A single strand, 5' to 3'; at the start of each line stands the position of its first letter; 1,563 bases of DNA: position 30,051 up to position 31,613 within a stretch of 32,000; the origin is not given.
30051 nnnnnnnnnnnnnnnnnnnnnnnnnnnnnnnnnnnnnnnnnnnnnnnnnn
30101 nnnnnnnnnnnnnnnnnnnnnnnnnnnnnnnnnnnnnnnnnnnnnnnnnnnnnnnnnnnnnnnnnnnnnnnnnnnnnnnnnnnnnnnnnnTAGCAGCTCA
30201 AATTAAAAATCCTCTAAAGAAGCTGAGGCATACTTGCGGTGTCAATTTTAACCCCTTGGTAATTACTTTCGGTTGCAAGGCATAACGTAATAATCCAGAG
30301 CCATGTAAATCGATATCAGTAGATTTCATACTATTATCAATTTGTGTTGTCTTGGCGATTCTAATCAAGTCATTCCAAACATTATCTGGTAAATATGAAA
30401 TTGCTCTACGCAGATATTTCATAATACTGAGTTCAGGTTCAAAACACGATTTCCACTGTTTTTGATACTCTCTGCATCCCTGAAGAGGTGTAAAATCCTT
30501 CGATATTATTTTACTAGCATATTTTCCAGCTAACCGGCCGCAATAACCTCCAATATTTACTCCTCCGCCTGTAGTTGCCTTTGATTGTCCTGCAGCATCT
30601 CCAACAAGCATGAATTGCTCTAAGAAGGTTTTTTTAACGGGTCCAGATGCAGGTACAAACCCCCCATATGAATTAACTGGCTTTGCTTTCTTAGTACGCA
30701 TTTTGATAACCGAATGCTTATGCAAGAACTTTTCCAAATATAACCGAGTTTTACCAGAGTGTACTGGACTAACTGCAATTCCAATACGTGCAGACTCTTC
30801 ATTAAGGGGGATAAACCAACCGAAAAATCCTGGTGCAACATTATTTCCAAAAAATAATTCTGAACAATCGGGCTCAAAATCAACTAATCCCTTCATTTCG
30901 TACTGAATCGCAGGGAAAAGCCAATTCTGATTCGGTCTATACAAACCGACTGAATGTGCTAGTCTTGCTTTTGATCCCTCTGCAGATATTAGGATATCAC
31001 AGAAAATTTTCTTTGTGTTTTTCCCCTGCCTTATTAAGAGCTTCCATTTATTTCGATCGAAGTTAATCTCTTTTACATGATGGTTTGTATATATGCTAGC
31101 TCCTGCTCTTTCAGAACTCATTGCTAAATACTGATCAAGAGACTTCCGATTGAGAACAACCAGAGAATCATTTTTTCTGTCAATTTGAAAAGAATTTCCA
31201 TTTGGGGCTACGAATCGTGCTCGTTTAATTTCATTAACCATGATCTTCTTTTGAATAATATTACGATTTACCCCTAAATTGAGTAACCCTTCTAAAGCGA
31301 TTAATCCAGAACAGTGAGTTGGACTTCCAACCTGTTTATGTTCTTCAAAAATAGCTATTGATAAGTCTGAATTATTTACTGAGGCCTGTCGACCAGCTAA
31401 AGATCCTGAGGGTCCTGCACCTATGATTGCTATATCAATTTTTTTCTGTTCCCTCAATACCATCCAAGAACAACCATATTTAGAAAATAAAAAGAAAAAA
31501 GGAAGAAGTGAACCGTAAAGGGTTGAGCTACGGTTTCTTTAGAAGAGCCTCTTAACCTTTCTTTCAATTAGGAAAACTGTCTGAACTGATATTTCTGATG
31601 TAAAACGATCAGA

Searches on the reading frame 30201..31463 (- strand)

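Call 112: search_protein_families(library=pfam, proteins=[window:30201-31463:-], max_evalue=0.001)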
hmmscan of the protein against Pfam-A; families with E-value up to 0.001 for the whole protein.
window:30201-31463:- (421 aa): 6 families
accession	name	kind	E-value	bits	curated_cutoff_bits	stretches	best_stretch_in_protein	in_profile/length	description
PF22578.2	GGR_cat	-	5.6e-11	42.6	27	1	185-270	5-88/88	Geranylgeranyl reductase catalytic domain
PF01494.25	FAD_binding_3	-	9.3e-10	38.7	22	1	9-305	2-307/349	FAD binding domain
PF01266.30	DAO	-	2.7e-06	27.6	27.9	0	105-169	147-209/353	FAD dependent oxidoreductase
PF03486.20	HI0933_like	-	3.7e-06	27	50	1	10-165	2-165/244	HI0933-like protein Rossmann domain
PF07992.20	Pyr_redox_2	-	0.00013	21.9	26.1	1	10-171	2-116/291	Pyridine nucleotide-disulphide oxidoreductase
PF01946.23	Thi4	-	0.00057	19.6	26.2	0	7-52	16-60/235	Thi4 family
